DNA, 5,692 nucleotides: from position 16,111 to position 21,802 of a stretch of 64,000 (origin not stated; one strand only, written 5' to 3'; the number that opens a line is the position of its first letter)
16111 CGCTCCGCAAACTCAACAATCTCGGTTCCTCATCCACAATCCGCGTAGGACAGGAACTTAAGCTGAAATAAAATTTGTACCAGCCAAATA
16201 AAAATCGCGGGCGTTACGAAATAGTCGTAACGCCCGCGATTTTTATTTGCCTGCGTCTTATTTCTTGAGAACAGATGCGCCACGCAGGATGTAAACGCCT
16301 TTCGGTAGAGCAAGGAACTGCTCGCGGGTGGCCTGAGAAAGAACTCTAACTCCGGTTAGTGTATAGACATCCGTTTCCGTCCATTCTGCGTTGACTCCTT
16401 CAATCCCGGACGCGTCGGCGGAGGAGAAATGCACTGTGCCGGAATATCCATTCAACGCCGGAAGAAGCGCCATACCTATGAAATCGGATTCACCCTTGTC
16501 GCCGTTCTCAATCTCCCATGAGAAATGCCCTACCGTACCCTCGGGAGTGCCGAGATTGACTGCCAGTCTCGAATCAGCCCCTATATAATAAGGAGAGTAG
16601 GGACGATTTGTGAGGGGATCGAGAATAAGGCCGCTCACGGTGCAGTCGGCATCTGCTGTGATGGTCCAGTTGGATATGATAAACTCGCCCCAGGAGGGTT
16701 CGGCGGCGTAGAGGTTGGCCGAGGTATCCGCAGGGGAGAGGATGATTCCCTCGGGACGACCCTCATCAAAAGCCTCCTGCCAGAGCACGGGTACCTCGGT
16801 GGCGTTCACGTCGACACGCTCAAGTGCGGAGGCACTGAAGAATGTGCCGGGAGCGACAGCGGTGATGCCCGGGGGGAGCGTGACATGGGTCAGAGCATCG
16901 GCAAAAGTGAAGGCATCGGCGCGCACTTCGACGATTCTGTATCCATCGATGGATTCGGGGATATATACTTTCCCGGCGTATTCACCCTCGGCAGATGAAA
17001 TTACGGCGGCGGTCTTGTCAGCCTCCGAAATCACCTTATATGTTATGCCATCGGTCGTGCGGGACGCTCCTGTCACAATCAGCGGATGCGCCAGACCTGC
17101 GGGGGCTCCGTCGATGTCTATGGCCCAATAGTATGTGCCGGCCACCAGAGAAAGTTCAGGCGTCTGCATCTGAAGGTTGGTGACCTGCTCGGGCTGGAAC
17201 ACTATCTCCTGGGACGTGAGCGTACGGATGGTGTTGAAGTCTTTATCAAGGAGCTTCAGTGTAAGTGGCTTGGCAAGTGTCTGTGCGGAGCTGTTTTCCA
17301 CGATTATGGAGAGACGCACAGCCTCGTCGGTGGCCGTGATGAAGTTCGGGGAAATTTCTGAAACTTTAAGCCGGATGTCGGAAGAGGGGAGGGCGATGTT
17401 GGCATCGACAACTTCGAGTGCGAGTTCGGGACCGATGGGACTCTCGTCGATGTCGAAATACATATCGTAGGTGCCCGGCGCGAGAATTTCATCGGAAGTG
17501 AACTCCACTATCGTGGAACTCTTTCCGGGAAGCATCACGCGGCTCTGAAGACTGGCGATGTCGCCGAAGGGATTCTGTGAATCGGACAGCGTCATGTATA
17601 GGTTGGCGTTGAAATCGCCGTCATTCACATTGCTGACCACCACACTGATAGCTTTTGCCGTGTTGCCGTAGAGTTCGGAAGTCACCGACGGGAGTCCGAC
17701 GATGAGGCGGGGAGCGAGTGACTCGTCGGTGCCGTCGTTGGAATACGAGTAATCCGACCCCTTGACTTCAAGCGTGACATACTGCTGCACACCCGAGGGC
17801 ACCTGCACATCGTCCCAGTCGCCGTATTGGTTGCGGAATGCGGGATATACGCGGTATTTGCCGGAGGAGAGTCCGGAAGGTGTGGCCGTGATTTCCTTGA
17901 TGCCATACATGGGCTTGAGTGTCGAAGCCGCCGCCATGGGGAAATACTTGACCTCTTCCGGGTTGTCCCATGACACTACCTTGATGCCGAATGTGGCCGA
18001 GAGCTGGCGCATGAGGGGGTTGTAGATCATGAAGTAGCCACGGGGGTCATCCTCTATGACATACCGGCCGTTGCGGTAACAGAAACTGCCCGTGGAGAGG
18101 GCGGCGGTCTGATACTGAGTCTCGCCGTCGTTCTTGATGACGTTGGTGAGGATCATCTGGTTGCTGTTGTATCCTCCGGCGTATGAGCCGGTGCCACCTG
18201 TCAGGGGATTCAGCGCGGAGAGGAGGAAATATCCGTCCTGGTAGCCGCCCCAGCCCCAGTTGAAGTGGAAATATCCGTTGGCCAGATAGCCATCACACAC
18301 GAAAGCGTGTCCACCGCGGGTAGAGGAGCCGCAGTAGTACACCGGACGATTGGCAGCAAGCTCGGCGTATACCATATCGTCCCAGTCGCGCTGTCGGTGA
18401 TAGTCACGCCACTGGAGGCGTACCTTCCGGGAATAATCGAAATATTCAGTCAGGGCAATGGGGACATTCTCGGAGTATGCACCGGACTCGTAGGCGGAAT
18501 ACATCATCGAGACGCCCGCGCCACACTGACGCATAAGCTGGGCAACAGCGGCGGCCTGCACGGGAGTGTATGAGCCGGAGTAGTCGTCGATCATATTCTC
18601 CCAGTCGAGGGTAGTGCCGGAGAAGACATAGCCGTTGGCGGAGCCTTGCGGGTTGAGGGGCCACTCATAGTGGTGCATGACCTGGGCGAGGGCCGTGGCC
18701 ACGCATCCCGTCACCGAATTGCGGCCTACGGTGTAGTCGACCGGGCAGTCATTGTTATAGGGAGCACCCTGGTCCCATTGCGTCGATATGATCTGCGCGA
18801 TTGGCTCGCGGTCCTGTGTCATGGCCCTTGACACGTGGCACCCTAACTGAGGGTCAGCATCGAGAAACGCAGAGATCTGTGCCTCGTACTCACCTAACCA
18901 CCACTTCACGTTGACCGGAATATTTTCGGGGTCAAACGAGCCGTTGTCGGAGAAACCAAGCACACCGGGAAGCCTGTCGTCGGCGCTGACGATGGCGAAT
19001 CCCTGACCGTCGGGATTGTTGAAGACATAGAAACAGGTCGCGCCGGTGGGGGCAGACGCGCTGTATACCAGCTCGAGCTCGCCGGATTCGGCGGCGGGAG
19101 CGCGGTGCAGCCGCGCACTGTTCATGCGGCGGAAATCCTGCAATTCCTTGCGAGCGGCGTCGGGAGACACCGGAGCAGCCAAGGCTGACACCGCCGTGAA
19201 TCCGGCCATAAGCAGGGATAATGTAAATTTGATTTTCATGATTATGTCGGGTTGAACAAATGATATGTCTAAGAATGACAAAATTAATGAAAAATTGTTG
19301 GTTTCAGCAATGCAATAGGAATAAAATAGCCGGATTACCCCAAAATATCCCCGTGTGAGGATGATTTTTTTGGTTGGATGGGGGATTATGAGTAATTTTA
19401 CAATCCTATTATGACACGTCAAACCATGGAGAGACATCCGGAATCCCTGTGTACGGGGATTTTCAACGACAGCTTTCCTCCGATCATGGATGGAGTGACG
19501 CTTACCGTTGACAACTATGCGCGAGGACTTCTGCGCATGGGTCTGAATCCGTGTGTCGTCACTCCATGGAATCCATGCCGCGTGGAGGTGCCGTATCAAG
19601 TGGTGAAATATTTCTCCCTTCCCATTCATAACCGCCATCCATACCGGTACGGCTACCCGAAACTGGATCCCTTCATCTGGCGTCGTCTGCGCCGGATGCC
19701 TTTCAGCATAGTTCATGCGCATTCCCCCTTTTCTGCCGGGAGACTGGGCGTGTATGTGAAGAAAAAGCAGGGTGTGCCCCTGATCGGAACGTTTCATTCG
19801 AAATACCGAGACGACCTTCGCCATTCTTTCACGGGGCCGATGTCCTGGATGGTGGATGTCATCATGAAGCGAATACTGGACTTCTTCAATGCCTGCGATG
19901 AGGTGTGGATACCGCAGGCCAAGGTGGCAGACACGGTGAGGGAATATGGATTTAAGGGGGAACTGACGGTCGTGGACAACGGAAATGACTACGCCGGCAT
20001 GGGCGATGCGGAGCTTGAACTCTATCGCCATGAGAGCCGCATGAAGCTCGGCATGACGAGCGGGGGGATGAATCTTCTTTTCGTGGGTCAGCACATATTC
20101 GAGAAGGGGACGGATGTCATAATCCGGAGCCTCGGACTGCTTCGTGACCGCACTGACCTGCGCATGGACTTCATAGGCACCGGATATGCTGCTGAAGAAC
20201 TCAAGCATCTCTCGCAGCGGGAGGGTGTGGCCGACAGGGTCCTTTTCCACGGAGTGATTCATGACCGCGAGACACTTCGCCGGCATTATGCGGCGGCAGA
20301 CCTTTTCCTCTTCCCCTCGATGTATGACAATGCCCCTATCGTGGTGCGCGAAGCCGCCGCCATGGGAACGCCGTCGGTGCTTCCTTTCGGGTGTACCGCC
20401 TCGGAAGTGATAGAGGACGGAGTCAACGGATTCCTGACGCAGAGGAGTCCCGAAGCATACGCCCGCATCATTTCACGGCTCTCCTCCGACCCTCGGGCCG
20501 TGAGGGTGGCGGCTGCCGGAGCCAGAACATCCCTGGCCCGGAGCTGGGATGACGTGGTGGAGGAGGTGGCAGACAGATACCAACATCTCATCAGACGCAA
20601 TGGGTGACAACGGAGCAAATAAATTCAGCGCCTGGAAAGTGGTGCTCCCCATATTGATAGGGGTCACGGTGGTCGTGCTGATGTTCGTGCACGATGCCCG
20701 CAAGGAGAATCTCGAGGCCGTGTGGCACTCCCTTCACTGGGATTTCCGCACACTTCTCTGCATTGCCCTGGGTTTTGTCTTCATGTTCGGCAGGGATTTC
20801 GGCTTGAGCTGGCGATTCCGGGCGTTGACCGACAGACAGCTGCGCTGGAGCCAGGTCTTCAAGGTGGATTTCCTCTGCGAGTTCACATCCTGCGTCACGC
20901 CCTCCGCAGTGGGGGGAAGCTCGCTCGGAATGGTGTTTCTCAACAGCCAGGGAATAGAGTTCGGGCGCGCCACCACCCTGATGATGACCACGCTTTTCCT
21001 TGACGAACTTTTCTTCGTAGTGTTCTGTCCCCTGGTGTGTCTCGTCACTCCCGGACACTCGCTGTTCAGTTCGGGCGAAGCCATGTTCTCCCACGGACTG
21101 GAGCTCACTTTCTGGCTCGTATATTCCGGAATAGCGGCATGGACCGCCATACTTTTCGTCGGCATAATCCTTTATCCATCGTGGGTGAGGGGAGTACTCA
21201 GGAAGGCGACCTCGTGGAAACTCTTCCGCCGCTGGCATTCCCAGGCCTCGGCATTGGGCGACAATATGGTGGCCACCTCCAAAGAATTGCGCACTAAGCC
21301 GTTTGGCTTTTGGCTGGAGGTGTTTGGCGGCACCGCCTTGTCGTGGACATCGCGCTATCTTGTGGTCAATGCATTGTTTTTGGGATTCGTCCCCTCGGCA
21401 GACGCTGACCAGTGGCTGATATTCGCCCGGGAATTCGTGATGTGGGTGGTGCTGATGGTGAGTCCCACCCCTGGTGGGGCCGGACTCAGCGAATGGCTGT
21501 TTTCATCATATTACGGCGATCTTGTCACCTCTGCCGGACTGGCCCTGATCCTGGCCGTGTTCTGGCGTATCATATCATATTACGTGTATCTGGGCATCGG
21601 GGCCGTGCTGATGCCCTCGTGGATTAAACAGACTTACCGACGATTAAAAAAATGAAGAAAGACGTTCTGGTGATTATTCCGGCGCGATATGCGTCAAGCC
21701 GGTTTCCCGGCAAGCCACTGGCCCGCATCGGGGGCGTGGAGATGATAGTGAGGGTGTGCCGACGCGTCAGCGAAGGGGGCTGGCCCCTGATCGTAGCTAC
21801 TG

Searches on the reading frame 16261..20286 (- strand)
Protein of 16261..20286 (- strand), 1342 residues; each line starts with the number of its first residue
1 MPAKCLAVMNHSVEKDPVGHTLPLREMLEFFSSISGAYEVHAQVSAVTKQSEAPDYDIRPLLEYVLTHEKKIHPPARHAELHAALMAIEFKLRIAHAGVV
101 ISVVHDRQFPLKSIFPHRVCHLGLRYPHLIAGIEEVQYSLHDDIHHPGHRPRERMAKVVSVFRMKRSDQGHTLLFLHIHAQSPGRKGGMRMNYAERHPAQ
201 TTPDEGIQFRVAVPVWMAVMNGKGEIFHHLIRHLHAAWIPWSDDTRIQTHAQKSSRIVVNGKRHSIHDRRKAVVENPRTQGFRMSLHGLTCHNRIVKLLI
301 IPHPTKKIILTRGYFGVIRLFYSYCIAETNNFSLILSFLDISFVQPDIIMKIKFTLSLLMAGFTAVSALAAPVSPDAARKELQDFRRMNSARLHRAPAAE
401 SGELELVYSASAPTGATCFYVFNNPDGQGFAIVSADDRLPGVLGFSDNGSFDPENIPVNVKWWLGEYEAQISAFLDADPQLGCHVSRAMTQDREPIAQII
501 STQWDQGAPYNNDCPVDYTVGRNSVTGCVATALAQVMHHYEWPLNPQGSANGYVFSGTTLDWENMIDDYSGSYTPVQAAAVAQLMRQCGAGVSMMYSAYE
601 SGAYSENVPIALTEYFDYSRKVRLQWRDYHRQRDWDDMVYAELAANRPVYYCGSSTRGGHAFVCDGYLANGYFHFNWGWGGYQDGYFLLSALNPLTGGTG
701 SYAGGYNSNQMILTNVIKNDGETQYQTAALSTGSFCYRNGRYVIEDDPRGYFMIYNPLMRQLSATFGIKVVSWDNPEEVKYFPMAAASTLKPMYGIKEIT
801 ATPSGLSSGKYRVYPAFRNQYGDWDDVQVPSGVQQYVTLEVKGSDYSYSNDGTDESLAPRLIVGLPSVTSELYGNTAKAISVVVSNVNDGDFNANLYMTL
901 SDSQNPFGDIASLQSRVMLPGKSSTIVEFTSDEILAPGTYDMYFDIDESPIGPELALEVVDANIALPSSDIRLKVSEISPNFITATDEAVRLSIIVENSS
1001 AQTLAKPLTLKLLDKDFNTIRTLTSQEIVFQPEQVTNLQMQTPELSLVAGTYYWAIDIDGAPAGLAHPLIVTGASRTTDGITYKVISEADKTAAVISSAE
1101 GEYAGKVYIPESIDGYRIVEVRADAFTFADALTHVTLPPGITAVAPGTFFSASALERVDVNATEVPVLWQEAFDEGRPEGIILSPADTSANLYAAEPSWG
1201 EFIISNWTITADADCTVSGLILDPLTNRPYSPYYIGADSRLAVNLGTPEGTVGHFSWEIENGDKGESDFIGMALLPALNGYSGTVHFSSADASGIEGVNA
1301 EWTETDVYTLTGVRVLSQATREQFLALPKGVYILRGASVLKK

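Call 78: search_protein_families(library=pfam, proteins=[window:16261-20286:-], max_evalue=0.00001)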
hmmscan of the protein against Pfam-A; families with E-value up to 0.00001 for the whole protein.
window:16261-20286:- (1342 aa): 2 families
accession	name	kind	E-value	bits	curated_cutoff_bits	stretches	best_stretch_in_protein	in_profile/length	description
PF01640.23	Peptidase_C10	-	1.3e-61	208.7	26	1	504-687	1-194/194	Peptidase C10 family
PF13734.11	Inhibitor_I69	-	4.7e-26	91.6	25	1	370-471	1-98/98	Spi protease inhibitor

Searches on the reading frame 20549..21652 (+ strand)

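Call 78: search_protein_families(library=pfam, proteins=[window:20549-21652:+], max_evalue=0.00001)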
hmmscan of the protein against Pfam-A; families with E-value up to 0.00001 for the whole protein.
window:20549-21652:+ (368 aa): 1 family
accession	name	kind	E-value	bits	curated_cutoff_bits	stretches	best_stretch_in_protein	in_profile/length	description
PF03706.18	LPG_synthase_TM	-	3.6e-25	89.5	33.4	1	32-351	2-302/302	Lysylphosphatidylglycerol synthase TM region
